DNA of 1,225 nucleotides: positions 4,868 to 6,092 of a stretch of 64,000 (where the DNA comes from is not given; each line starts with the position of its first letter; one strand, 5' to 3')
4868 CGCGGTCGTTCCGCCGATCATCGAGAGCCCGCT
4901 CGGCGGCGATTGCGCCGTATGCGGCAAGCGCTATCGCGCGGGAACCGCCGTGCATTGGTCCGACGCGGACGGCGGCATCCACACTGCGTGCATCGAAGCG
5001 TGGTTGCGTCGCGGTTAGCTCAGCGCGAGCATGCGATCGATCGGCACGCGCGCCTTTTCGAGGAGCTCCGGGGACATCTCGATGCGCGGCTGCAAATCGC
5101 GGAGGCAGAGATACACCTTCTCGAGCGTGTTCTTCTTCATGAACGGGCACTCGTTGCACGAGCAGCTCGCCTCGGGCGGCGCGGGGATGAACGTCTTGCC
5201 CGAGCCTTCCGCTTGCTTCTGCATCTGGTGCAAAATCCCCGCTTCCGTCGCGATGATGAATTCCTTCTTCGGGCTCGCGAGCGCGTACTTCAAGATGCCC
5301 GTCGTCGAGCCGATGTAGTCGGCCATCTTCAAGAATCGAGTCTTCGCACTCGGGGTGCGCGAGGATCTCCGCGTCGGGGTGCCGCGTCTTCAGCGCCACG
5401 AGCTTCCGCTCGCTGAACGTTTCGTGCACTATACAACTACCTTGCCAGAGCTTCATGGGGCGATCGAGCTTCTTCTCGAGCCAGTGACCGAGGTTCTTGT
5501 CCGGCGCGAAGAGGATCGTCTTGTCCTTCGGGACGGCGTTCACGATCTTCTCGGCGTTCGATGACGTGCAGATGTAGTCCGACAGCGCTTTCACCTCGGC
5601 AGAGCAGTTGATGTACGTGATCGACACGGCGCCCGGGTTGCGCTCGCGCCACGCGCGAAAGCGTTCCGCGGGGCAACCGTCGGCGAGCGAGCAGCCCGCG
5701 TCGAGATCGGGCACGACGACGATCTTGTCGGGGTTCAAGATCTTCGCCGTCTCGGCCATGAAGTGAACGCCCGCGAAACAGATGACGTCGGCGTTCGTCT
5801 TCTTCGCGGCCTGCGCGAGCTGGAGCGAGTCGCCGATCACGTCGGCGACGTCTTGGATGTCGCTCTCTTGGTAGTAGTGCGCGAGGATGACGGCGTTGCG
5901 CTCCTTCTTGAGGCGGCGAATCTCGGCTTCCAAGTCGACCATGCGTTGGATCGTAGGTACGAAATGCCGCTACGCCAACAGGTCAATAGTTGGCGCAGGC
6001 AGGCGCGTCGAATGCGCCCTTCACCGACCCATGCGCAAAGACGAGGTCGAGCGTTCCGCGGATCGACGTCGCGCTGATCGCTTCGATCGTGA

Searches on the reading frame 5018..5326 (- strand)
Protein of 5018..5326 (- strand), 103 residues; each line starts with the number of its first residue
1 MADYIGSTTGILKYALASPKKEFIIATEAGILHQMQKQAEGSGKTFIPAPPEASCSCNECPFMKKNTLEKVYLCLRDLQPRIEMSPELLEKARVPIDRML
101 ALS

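Call 20: search_protein_families(library=pfam, max_evalue=0.01, proteins=[window:5018-5326:-])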
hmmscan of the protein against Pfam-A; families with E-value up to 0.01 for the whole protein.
seq(103 aa): 2 families
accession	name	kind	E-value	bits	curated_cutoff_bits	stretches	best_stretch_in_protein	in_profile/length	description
PF02445.21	NadA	-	2.6e-24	86.3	27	1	1-101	201-295/295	Quinolinate synthetase A protein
PF10967.13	DUF2769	-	0.0015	19.5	22.8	1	52-74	34-56/57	Protein of unknown function (DUF2769)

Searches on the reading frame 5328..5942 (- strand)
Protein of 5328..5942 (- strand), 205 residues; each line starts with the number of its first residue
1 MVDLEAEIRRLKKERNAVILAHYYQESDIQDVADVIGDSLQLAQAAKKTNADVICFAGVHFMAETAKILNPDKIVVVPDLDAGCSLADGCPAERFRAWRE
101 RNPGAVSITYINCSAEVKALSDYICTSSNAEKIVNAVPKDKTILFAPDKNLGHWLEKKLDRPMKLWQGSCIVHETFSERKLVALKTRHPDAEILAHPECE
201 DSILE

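Call 20: search_protein_families(library=pfam, max_evalue=0.01, proteins=[window:5328-5942:-])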
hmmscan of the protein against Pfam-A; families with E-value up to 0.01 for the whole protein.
seq(205 aa): 1 family
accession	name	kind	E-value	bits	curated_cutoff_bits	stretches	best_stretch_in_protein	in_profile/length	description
PF02445.21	NadA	-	4.9e-90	302.1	27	1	7-204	2-199/295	Quinolinate synthetase A protein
